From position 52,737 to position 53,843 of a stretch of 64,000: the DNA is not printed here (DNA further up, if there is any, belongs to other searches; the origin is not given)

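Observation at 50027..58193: Unassigned GntR-controlled catabolic cluster resembling a re-engineered maleamate pathway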

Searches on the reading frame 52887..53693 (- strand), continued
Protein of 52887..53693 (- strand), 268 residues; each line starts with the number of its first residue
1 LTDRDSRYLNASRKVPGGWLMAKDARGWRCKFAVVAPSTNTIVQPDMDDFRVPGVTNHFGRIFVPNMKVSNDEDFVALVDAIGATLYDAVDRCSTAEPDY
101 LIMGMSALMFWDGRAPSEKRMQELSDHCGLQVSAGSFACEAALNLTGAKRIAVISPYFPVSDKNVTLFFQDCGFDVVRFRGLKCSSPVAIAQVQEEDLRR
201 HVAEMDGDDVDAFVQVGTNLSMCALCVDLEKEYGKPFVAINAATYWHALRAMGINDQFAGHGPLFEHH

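Call 87: get_annotated_region(hit=H6, flank=8000)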
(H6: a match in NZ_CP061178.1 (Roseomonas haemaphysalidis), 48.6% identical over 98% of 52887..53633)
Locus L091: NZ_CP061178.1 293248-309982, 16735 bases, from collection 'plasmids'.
description: Roseomonas haemaphysalidis strain 546 plasmid p546-1
organism: Roseomonas haemaphysalidis (NCBI taxid 2768162)
taxonomy: Bacteria; Pseudomonadota; Alphaproteobacteria; Rhodospirillales; Acetobacteraceae; Roseomonas; Roseomonas haemaphysalidis
host: -; source: tick,pure culture; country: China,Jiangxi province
typing (MOB-suite, as given by PLSDB): non-mobilizable
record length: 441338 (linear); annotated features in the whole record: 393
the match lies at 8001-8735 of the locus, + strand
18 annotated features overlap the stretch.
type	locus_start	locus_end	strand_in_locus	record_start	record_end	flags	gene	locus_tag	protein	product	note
CDS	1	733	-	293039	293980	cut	-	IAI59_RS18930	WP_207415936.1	N-carbamoyl-D-amino-acid hydrolase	-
CDS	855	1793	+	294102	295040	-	-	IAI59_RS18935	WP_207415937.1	LysR family transcriptional regulator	-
CDS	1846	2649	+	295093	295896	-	-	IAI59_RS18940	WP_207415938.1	SDR family oxidoreductase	-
CDS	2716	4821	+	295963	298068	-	-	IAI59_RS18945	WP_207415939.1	FUSC family protein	-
CDS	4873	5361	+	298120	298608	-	-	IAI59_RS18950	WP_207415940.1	hypothetical protein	-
CDS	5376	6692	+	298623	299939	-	-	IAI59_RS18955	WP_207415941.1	MFS transporter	GO:0055085 - transmembrane transport [Evidence IEA]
CDS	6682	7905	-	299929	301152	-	-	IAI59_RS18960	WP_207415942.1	serine hydrolase domain-containing protein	-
CDS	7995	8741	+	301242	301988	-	-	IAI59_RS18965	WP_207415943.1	arylmalonate decarboxylase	-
CDS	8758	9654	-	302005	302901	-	-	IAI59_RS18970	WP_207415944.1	DMT family transporter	GO:0055085 - transmembrane transport [Evidence IEA]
CDS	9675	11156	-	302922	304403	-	-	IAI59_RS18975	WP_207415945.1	phospholipase D-like domain-containing protein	-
CDS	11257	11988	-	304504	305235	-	-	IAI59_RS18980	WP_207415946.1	LrgB family protein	-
CDS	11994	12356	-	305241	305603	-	-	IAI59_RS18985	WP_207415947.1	CidA/LrgA family protein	-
CDS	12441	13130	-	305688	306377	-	-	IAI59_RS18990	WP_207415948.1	fumarylacetoacetate hydrolase family protein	-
CDS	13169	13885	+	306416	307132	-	-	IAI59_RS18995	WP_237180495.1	FCD domain-containing protein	-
CDS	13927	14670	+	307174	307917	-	-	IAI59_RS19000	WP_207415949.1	DUF3750 domain-containing protein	-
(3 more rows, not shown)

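Call 88: get_annotated_region(hit=H12, flank=8000)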
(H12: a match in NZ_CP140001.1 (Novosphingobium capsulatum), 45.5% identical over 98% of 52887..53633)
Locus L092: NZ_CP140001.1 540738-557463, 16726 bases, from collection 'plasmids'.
description: Novosphingobium capsulatum strain HAMBI_0103 plasmid unnamed01, complete sequence
organism: Novosphingobium capsulatum (NCBI taxid 13688)
taxonomy: Bacteria; Pseudomonadota; Alphaproteobacteria; Sphingomonadales; Sphingomonadaceae; Novosphingobium; Novosphingobium capsulatum
host: -; source: -; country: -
typing (MOB-suite, as given by PLSDB): non-mobilizable; replicon rep_cluster_545
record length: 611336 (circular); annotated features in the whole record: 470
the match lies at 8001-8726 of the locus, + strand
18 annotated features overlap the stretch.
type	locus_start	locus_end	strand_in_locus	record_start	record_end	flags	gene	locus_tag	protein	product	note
CDS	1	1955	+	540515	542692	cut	-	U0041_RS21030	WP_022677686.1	TonB-dependent receptor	-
CDS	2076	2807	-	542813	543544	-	-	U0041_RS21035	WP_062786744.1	SDR family oxidoreductase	-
CDS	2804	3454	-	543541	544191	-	-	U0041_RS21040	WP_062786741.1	isochorismatase family protein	-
CDS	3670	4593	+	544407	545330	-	-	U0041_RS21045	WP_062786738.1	hypothetical protein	-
CDS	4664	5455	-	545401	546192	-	-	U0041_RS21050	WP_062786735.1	helix-turn-helix domain-containing protein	GO:0006355 - regulation of DNA-templated transcription [Evidence IEA]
CDS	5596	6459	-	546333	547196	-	-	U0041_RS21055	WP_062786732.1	isocitrate lyase/PEP mutase family protein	-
CDS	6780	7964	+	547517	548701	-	-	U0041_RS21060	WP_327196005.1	FAD-dependent monooxygenase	-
CDS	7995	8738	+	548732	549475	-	-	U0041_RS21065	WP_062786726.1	arylmalonate decarboxylase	-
CDS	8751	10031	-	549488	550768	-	-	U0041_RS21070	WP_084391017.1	cytochrome P450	-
CDS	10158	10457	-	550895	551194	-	-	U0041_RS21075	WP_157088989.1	hypothetical protein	-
CDS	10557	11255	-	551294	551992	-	-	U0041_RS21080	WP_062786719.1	Crp/Fnr family transcriptional regulator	GO:0006355 - regulation of DNA-templated transcription [Evidence IEA]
CDS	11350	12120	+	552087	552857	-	-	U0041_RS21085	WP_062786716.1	class II aldolase/adducin family protein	-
CDS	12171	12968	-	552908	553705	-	-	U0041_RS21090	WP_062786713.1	aldolase/citrate lyase family protein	-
CDS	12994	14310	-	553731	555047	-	-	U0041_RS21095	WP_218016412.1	amino acid deaminase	-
CDS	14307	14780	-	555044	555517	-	-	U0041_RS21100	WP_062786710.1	RidA family protein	-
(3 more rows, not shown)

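Call 89: get_annotated_region(hit=H16, flank=8000)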
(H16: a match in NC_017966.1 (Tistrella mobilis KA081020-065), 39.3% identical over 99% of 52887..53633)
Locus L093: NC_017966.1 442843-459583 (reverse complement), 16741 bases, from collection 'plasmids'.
description: Tistrella mobilis KA081020-065 plasmid pTM2, complete sequence
organism: Tistrella mobilis KA081020-065 (NCBI taxid 1110502)
taxonomy: Bacteria; Pseudomonadota; Alphaproteobacteria; Geminicoccales; Geminicoccaceae; Tistrella; Tistrella mobilis; Tistrella mobilis KA081020-065
host: -; source: -; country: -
typing (MOB-suite, as given by PLSDB): non-mobilizable
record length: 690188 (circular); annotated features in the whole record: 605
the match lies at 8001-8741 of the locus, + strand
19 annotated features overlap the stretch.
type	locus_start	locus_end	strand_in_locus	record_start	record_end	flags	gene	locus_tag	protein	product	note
CDS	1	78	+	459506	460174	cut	-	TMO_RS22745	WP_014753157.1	energy-coupling factor ABC transporter permease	GO:0000041 - transition metal ion transport [Evidence IEA]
CDS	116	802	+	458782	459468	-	nthB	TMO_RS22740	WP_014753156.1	nitrile hydratase subunit beta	GO:0050898 - nitrile metabolic process [Evidence IEA]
CDS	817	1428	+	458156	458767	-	nthA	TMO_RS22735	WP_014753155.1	nitrile hydratase subunit alpha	GO:0050898 - nitrile metabolic process [Evidence IEA]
CDS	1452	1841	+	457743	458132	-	-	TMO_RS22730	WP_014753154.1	nitrile hydratase accessory protein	GO:0050898 - nitrile metabolic process [Evidence IEA]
CDS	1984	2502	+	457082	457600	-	-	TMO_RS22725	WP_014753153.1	GNAT family N-acetyltransferase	-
CDS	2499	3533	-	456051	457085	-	-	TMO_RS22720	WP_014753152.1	aldo/keto reductase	-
CDS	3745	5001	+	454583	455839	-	-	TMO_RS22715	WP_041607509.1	acyl-CoA dehydrogenase family protein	-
CDS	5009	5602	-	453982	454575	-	-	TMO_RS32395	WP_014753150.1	alpha/beta hydrolase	-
CDS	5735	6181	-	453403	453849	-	-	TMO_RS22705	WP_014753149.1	SMI1/KNR4 family protein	-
CDS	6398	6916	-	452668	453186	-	-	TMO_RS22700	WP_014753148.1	MaoC family dehydratase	-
CDS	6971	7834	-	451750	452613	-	-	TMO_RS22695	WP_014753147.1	CoA ester lyase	-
CDS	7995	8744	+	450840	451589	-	-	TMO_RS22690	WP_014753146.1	arylmalonate decarboxylase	-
CDS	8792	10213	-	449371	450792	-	-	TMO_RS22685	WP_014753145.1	amidase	-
CDS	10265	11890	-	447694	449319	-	ggt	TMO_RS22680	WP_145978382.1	gamma-glutamyltransferase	GO:0006750 - glutathione biosynthetic process [Evidence IEA]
CDS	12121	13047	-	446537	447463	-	-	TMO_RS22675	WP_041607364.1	LysR family transcriptional regulator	-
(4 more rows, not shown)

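Call 90: get_annotated_region(hit=H20, flank=7000)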
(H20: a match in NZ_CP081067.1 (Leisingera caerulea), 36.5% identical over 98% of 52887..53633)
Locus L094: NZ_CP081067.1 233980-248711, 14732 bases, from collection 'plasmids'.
description: Leisingera caerulea strain M561 plasmid unnamed3, complete sequence
organism: Leisingera caerulea (NCBI taxid 506591)
taxonomy: Bacteria; Pseudomonadota; Alphaproteobacteria; Rhodobacterales; Roseobacteraceae; Leisingera; Leisingera caerulea
host: -; source: -; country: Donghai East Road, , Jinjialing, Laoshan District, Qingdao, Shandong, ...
typing (MOB-suite, as given by PLSDB): non-mobilizable
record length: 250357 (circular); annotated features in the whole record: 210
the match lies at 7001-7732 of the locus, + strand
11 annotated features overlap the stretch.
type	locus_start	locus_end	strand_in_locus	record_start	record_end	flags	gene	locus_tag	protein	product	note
CDS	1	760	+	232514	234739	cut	-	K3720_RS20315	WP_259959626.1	TRAP transporter permease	-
CDS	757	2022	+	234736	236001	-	-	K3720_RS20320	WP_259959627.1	FAD-dependent oxidoreductase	-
CDS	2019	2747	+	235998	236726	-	-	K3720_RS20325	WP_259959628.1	aspartate/glutamate racemase family protein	-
CDS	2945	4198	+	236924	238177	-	-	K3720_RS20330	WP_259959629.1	aminotransferase class V-fold PLP-dependent enzyme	-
CDS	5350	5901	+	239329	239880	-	-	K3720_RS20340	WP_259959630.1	TetR/AcrR family transcriptional regulator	GO:0006355 - regulation of DNA-templated transcription [Evidence IEA]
CDS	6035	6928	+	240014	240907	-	-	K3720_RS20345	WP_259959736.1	NAD(P)-dependent oxidoreductase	-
CDS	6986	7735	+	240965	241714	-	-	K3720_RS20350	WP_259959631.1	arylmalonate decarboxylase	-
CDS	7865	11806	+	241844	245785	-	-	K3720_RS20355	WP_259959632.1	amino acid adenylation domain-containing protein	-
CDS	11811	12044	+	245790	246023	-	-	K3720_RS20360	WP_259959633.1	tautomerase family protein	GO:0006725 - cellular aromatic compound metabolic process [Evidence IEA]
CDS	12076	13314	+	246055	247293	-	-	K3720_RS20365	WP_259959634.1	MFS transporter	GO:0055085 - transmembrane transport [Evidence IEA]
CDS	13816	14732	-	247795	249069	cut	-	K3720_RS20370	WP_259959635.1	APC family permease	-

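Call 94: search_protein_families(library=pfam, proteins=[L086:2816-4135:-, L086:4542-5576:-, L086:6003-6623:-, L086:6616-8007:-, L086:8004-8912:-, L086:9742-10401:+, L086:10332-11030:+, L086:11434-12048:-, L086:12112-13128:-, L086:14090-15325:-], max_evalue=0.00001)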
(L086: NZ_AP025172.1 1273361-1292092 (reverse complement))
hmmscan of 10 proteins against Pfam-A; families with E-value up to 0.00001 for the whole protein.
L086:2816-4135:- (439 aa): 2 families
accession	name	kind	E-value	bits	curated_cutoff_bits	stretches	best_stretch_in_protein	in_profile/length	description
PF07690.21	MFS_1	-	1.1e-44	153.3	33.4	1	36-398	1-347/347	Major Facilitator Superfamily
PF06779.20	MFS_4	-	1.3e-07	31.8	26.3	0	56-217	18-179/364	Uncharacterised MFS-type transporter YbfB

L086:4542-5576:- (344 aa): 1 family
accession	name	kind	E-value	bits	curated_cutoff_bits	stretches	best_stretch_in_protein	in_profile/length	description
PF22814.2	WelO5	-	1.1e-07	32.2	27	1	96-334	11-266/277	Carrier-protein-independent halogenase WelO5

L086:6003-6623:- (206 aa): 1 family
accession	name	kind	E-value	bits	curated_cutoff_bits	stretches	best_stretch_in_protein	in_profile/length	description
PF00694.25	Aconitase_C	-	1.7e-25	90.3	22.8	1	15-118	14-127/131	Aconitase C-terminal domain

L086:6616-8007:- (463 aa): 1 family
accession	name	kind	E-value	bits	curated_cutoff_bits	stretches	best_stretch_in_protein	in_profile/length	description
PF00330.25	Aconitase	-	5.8e-158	527.1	28.7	1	8-452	3-463/463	Aconitase family (aconitate hydratase)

L086:8004-8912:- (302 aa): 2 families
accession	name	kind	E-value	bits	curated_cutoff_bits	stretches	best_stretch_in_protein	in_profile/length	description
PF13714.12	PEP_mutase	-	6.4e-49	167.1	31.5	1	19-260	3-238/240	Phosphoenolpyruvate phosphomutase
PF00463.27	ICL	-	8e-15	54.8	26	1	87-177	150-243/526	Isocitrate lyase family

L086:9742-10401:+ (219 aa): 2 families
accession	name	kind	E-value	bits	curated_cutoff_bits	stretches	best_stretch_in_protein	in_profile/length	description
PF07729.17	FCD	-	1.2e-22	81.1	24.3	1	82-208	1-124/125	FCD domain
PF00392.27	GntR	-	6e-17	61.5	27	1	11-72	2-64/64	Bacterial regulatory proteins, gntR family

L086:10332-11030:+ (232 aa): 1 family
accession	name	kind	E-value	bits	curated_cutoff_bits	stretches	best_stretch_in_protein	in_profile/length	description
PF00857.26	Isochorismatase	-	6.1e-33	114.8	27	1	48-221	2-173/175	Isochorismatase domain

L086:11434-12048:- (204 aa): 2 families
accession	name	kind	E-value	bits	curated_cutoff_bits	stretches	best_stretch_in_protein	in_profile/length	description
PF03050.20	DDE_Tnp_IS66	-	7.4e-44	150.7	23.1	1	19-149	153-283/284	Transposase IS66 family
PF13817.11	DDE_Tnp_IS66_C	-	6.7e-18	65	30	1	156-193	1-39/39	IS66 C-terminal element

L086:12112-13128:- (338 aa): 3 families
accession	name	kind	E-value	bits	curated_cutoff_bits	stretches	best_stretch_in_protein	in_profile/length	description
PF00589.27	Phage_integrase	-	4.3e-32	111.7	27.1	1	128-300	2-169/172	Phage integrase family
PF02899.23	Phage_int_SAM_1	-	5.7e-11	43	22.3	1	17-101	4-81/83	Phage integrase, N-terminal SAM-like domain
PF13495.12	Phage_int_SAM_4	-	7.2e-08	33.2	27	1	19-104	7-83/85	Phage integrase, N-terminal SAM-like domain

L086:14090-15325:- (411 aa): 2 families
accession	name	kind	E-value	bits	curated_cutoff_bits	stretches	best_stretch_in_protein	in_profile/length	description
PF00589.27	Phage_integrase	-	1e-22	81.1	27.1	1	228-399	4-170/172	Phage integrase family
PF02899.23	Phage_int_SAM_1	-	7.9e-07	29.7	22.3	0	122-200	2-81/83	Phage integrase, N-terminal SAM-like domain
